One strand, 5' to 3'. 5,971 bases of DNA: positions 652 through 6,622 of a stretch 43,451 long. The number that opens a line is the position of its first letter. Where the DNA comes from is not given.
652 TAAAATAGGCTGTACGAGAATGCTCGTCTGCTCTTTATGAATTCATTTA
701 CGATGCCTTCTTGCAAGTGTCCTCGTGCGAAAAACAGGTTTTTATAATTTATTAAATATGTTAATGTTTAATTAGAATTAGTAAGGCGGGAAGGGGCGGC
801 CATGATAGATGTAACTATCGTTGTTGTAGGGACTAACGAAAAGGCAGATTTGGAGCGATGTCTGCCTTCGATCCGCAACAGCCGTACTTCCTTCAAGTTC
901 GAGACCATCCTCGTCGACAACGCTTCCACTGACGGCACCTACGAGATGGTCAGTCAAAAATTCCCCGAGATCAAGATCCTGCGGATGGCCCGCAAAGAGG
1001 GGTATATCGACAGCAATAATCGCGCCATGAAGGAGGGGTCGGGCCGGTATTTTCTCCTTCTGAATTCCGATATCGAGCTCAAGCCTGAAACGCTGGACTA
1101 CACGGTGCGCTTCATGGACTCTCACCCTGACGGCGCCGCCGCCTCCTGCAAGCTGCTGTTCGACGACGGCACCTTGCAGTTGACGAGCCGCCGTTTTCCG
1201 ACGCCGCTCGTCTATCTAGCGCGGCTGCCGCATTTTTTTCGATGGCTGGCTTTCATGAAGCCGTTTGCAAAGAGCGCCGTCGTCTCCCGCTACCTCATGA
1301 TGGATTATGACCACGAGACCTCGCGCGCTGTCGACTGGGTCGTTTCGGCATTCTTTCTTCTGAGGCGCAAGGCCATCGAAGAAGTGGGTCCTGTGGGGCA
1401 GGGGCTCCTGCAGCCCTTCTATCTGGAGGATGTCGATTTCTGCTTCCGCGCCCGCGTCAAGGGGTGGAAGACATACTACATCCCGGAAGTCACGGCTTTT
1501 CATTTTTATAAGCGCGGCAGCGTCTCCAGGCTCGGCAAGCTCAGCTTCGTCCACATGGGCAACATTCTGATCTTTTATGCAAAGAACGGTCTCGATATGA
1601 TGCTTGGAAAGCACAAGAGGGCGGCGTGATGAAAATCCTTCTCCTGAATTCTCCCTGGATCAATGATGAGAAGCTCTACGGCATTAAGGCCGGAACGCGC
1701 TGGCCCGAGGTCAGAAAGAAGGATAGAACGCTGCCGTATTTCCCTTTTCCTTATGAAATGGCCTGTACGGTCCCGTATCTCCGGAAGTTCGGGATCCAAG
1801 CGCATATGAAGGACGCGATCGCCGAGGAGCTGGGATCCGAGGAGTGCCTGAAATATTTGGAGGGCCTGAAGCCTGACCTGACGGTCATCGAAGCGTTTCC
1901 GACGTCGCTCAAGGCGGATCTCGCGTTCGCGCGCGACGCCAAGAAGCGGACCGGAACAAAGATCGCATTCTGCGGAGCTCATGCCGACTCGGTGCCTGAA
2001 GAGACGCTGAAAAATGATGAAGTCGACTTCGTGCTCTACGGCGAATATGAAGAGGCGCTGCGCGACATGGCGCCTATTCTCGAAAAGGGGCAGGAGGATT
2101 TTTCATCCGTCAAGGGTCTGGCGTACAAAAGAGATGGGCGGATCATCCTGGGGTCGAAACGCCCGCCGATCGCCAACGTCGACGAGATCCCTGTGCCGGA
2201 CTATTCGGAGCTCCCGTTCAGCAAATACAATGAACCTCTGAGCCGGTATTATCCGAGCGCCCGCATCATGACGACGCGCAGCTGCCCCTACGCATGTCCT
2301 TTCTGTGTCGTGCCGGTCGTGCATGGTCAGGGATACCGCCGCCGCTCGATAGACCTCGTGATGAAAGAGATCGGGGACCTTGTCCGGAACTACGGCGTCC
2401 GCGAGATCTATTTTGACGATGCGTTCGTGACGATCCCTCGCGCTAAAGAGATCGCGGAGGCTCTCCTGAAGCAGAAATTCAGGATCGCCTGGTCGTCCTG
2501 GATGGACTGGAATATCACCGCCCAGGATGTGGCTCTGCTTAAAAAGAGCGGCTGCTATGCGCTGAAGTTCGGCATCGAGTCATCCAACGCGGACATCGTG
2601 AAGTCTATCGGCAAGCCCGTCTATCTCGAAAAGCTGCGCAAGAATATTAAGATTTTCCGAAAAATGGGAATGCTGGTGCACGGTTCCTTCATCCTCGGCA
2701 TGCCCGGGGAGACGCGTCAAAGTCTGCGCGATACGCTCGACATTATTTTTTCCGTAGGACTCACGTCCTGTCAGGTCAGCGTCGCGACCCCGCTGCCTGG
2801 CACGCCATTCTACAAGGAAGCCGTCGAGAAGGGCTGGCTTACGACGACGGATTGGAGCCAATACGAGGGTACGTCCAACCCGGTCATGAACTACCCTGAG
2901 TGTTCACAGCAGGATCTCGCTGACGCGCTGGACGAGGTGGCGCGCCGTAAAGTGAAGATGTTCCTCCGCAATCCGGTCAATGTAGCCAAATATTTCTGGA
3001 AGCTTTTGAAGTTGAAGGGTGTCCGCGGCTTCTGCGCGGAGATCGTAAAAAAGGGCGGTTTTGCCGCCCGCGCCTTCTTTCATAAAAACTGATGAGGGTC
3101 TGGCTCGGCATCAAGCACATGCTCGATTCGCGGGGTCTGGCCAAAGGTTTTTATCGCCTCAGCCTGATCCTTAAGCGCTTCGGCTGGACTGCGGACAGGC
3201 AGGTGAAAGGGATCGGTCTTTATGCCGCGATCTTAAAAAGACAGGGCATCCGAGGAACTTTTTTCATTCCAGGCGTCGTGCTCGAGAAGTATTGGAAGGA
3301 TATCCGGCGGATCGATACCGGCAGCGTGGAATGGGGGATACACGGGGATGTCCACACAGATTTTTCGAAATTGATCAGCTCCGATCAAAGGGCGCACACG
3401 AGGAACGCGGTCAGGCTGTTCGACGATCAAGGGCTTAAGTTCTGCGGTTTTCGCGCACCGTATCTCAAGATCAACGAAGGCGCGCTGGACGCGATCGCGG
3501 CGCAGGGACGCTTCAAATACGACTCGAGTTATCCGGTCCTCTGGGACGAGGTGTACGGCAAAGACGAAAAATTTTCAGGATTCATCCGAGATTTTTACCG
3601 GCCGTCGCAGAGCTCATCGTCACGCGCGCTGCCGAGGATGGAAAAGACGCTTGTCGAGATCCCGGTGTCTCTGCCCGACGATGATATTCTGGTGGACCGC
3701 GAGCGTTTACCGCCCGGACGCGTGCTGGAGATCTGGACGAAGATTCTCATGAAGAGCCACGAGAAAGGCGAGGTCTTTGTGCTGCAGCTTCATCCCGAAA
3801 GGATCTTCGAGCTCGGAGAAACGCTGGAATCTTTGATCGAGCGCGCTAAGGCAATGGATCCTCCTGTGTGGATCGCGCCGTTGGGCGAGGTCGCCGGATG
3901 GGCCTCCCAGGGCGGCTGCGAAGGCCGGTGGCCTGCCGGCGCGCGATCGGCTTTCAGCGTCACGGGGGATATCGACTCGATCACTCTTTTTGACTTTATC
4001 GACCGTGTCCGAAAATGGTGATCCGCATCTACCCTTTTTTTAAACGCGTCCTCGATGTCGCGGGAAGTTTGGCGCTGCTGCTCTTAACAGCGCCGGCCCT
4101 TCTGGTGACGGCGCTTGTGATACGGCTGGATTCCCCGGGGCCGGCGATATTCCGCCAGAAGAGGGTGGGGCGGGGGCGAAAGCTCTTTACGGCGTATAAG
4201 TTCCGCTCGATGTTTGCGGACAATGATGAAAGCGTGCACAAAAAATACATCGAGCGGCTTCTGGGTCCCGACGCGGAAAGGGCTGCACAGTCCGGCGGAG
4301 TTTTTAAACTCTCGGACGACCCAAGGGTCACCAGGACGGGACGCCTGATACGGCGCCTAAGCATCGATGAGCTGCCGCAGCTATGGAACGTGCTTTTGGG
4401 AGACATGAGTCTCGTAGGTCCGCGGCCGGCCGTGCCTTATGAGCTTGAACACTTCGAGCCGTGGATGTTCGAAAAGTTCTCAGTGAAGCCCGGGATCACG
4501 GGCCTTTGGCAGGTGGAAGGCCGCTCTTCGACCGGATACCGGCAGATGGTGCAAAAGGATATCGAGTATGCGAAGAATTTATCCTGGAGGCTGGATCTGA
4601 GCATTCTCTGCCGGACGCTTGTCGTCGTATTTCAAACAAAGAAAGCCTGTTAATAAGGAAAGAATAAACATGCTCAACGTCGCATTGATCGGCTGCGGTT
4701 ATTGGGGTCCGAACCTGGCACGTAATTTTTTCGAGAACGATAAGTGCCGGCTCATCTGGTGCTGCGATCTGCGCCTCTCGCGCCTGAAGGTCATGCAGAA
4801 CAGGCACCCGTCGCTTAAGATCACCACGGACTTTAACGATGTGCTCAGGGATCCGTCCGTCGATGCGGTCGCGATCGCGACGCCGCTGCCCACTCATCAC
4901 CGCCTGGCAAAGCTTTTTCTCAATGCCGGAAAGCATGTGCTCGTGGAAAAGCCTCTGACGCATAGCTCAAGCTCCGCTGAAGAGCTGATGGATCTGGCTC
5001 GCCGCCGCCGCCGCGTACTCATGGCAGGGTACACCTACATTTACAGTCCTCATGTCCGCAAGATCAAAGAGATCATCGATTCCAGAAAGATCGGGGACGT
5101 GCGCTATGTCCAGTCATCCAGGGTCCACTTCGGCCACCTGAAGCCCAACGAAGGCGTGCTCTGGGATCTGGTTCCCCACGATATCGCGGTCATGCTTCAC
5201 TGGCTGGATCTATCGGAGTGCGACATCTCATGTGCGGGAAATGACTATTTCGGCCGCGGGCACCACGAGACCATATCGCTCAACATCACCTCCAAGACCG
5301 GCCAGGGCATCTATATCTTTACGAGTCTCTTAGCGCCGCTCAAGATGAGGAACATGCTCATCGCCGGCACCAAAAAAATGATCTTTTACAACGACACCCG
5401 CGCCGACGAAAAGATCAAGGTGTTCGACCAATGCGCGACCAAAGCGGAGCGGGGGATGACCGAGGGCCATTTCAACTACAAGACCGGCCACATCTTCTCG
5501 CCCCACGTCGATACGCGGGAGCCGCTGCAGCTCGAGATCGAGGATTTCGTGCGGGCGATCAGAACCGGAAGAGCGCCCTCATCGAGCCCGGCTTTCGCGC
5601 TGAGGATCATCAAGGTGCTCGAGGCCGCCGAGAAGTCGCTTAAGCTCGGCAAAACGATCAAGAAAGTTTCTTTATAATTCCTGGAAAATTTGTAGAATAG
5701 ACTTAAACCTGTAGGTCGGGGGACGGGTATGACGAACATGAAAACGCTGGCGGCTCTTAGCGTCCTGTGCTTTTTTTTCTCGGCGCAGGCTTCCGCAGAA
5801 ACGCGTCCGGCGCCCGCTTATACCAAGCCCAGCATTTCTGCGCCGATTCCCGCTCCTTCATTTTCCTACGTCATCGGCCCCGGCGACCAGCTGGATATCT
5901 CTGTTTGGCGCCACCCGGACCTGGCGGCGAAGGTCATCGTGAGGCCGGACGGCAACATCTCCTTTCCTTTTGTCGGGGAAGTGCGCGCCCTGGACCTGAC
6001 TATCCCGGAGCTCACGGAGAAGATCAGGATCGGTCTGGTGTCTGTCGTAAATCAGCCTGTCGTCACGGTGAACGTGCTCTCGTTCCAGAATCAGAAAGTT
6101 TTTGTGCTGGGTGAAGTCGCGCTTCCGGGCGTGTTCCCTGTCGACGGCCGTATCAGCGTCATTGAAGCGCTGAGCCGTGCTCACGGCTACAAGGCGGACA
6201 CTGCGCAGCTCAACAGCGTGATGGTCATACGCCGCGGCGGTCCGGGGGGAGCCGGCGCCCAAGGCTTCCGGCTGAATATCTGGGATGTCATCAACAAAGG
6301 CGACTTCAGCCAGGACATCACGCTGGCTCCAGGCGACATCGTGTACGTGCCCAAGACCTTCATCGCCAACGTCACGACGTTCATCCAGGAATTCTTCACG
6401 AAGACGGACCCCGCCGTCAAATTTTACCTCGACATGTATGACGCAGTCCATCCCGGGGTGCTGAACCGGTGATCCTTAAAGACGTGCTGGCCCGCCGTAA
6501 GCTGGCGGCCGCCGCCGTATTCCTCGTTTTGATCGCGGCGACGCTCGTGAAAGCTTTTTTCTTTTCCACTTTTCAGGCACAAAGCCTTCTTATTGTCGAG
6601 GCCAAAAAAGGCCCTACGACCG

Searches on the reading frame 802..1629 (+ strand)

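Call 13: search_protein_families(library=pfam, proteins=[window:802-1629:+], max_evalue=0.001)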
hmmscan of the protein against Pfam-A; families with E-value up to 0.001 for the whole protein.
window:802-1629:+ (275 aa): 3 families
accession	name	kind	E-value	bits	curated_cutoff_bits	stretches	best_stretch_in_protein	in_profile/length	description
PF00535.33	Glycos_transf_2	-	4.9e-22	79.1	23.3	1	5-194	1-166/168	Glycosyl transferase family 2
PF13641.12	Glyco_tranf_2_3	-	3.4e-12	47.3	27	1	4-235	3-212/230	Glycosyltransferase like family 2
PF13632.12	Glyco_trans_2_3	-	3e-08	34.2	27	1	84-234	2-120/198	Glycosyl transferase family group 2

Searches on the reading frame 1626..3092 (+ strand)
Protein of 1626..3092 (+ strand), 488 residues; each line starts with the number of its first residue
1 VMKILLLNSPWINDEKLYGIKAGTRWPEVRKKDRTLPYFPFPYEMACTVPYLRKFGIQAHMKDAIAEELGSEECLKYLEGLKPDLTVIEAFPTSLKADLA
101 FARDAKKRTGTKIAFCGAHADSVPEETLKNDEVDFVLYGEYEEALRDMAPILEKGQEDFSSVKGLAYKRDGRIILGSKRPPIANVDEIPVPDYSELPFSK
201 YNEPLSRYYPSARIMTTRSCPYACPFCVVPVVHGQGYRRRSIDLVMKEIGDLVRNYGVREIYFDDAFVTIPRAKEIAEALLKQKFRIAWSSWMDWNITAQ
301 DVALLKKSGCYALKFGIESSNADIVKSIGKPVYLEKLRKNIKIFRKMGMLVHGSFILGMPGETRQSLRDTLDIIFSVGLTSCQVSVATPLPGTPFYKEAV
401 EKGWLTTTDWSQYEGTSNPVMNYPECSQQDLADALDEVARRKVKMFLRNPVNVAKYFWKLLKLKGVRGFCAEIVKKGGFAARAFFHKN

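Call 13: search_protein_families(library=pfam, proteins=[window:1626-3092:+], max_evalue=0.001)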
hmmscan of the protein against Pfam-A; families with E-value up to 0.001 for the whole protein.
window:1626-3092:+ (488 aa): 2 families
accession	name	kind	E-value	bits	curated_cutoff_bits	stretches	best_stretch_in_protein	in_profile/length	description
PF04055.27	Radical_SAM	-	4.5e-19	69.6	29.5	1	215-372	2-164/166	Radical SAM superfamily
PF02310.24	B12-binding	-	8.9e-08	32.4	32.1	1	51-147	23-119/121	B12 binding domain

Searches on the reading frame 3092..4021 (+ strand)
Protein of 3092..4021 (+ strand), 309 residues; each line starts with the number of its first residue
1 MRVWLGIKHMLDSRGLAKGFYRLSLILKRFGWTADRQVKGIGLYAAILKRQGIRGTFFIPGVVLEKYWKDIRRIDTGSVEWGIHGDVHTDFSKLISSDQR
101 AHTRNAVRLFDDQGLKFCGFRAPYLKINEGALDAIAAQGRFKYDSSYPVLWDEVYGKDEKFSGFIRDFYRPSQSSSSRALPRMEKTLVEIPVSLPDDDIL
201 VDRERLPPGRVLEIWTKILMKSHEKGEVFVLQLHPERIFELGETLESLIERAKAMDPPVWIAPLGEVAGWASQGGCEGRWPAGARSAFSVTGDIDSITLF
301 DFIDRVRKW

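Call 13: search_protein_families(library=pfam, proteins=[window:3092-4021:+], max_evalue=0.001)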
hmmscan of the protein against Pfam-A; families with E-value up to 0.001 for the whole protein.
window:3092-4021:+ (309 aa): 1 family
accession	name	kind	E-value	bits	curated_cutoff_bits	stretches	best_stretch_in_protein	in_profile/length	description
PF01522.26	Polysacc_deac_1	-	1.5e-08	35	23.1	1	46-138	26-119/124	Polysaccharide deacetylase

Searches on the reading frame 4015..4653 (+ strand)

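Call 13: search_protein_families(library=pfam, proteins=[window:4015-4653:+], max_evalue=0.001)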
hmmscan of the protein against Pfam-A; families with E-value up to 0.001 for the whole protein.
window:4015-4653:+ (212 aa): 1 family
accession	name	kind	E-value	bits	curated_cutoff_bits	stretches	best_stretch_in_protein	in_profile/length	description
PF02397.22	Bac_transf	-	1.1e-63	214.5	27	1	10-207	1-179/179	Bacterial sugar transferase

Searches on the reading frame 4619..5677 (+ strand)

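Call 13: search_protein_families(library=pfam, proteins=[window:4619-5677:+], max_evalue=0.001)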
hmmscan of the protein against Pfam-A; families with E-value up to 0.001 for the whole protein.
window:4619-5677:+ (352 aa): 3 families
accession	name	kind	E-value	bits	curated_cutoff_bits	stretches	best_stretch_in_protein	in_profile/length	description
PF01408.29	GFO_IDH_MocA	-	2.3e-22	80.4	24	1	19-138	1-120/120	Oxidoreductase family, NAD-binding Rossmann fold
PF22725.1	GFO_IDH_MocA_C3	-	4.5e-07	30.3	27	1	146-255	1-123/124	GFO/IDH/MocA C-terminal domain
PF02894.22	GFO_IDH_MocA_C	-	4.7e-06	27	22.9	1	150-347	1-216/218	Oxidoreductase family, C-terminal alpha/beta domain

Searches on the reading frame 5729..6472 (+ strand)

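Call 13: search_protein_families(library=pfam, proteins=[window:5729-6472:+], max_evalue=0.001)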
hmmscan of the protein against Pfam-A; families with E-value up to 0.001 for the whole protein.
window:5729-6472:+ (247 aa): 3 families
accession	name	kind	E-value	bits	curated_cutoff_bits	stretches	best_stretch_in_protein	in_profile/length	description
PF02563.21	Poly_export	-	4e-24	85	28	1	45-116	5-76/77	Polysaccharide biosynthesis/export protein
PF22461.2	SLBB_2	-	3.3e-15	56.4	27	1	122-207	1-79/79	SLBB domain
PF10531.15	SLBB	-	1.7e-07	31.4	27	1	123-172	1-50/55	SLBB domain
